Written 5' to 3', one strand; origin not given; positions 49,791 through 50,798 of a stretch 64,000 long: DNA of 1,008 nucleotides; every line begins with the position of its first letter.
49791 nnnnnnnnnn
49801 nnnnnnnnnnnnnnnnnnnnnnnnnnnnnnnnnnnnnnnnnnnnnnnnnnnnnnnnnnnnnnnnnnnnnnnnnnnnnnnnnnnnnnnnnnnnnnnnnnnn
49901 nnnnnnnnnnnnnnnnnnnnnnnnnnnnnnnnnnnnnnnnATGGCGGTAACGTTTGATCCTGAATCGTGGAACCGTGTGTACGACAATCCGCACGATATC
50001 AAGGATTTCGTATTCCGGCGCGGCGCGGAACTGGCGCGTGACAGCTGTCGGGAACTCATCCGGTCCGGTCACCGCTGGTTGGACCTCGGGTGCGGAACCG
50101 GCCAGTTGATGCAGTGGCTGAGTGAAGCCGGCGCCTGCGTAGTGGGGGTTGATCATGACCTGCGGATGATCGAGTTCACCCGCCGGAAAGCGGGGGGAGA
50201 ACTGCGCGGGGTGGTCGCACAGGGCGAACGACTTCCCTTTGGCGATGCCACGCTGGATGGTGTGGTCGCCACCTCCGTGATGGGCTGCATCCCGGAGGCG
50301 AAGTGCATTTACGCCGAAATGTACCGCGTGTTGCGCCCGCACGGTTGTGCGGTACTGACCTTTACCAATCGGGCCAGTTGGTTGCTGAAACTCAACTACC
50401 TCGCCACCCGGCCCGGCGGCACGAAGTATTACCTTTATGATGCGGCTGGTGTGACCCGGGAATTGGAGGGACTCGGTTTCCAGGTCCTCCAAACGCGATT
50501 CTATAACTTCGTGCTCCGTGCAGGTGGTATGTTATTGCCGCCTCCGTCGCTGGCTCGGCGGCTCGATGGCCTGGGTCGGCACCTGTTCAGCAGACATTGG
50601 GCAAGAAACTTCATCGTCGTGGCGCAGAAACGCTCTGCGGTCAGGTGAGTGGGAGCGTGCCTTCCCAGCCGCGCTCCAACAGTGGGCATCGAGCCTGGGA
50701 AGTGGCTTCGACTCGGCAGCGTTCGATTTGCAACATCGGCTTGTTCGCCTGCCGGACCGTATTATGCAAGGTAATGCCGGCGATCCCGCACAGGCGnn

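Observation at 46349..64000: Uncharacterised glycan or modified-sugar biosynthetic cluster with an unusual enzyme set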

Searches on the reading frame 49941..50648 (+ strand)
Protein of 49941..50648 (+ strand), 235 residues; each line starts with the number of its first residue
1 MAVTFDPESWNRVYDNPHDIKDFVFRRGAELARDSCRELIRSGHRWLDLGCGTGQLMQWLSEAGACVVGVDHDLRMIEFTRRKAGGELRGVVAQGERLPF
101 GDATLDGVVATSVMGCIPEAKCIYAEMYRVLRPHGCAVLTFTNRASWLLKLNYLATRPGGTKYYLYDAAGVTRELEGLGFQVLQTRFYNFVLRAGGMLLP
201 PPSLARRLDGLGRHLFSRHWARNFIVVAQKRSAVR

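Call 4: search_protein_families(library=pfam, proteins=[window:49941-50648:+], max_evalue=0.01)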
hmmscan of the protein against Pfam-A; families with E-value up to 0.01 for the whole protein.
window:49941-50648:+ (235 aa): 8 families
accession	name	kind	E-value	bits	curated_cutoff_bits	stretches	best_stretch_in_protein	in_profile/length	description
PF08241.18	Methyltransf_11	-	1.3e-18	67.9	21.2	1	47-138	1-94/95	Methyltransferase domain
PF13649.12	Methyltransf_25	-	1.9e-17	64.1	27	1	47-135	2-97/97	Methyltransferase domain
PF13489.12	Methyltransf_23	-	7.7e-12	45.7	27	1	38-184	18-163/164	Methyltransferase domain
PF13847.12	Methyltransf_31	-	8.1e-11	42.2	27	1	41-149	2-119/145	Methyltransferase domain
PF08242.18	Methyltransf_12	-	2.3e-10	41.5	30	1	47-136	1-97/98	Methyltransferase domain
PF07021.18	MetW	-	3.9e-08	33.6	21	1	37-155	8-123/193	Methionine biosynthesis protein MetW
PF01209.24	Ubie_methyltran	-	6e-08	32.8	20.1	1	40-149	45-162/233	ubiE/COQ5 methyltransferase family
PF01728.25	FtsJ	-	0.0021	18.5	24.1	1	39-72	18-53/181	FtsJ-like methyltransferase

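Call 6: search_protein_families(library=ncbifam, proteins=[window:49941-50648:+], max_evalue=0.01)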
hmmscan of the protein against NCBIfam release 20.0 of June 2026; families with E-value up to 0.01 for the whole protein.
window:49941-50648:+ (235 aa): 37 families (the best 25 are shown)
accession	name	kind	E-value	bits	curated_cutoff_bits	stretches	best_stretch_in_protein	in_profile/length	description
NF045667.1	MTase_DVU1556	equivalog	2.8e-18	66.2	155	1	41-140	21-120/213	DVU_1556 family methyltransferase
TIGR01934.1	MenG_MenH_UbiE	subfamily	2.3e-12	46.7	158.35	1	41-150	38-153/223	ubiquinone/menaquinone biosynthesis methyltransferase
NF043040.1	corrin_prot_MT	hypoth_equivalog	2.4e-12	46.7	180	1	30-139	29-147/216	corrinoid protein-associated methyltransferase CpaM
NF001241.0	PRK00216.1-2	equivalog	2.6e-12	46.9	327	1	40-141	49-149/231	demethylmenaquinone methyltransferase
NF041537.1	ArsM_AhpD_UU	exception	4.2e-09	35.6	510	1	40-139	74-180/345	arsenite methyltransferase/AhpD domain selenoprotein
NF001244.0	PRK00216.1-5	equivalog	4.4e-09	36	216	1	42-146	48-161/236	bifunctional demethylmenaquinone methyltransferase/2-methoxy-6-polyprenyl-1,4-benzoquinol methylase UbiE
NF041536.1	ArsM_DUF2284_UU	exception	6.3e-09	34.7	575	1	40-139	74-180/459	arsenite methyltransferase/DUF2284 domain selenoprotein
TIGR02072.1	BioC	equivalog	8.9e-09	35.5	184.95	1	44-140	36-133/244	malonyl-ACP O-methyltransferase BioC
TIGR02021.1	BchM-ChlM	equivalog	9.1e-09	35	158.9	1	26-185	34-203/218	magnesium protoporphyrin IX methyltransferase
NF052510.1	methyltran_MpqE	exception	1.1e-08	34.7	335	1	41-150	45-163/234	methyl-plastoquinone biosynthesis methyltransferase MpqE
NF007610.0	PRK10258.1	equivalog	1.9e-08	33.9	342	1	41-141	41-140/251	malonyl-ACP O-methyltransferase BioC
NF040539.1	AST_met_ArsM_2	exception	3.2e-08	33.7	240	1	43-140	57-164/262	putative arsinothricin biosynthesis methyltransferase ArsM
TIGR02081.1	metW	equivalog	3.3e-08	33.3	189.5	1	36-156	7-124/194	methionine biosynthesis protein MetW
NF045825.1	FAmtase_mtf2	equivalog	3.4e-08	33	400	1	42-140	58-159/248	fatty-acid O-methyltransferase Mtf2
NF001240.0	PRK00216.1-1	equivalog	4.8e-08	32.4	378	1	40-149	61-179/251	bifunctional demethylmenaquinone methyltransferase/2-methoxy-6-polyprenyl-1,4-benzoquinol methylase UbiE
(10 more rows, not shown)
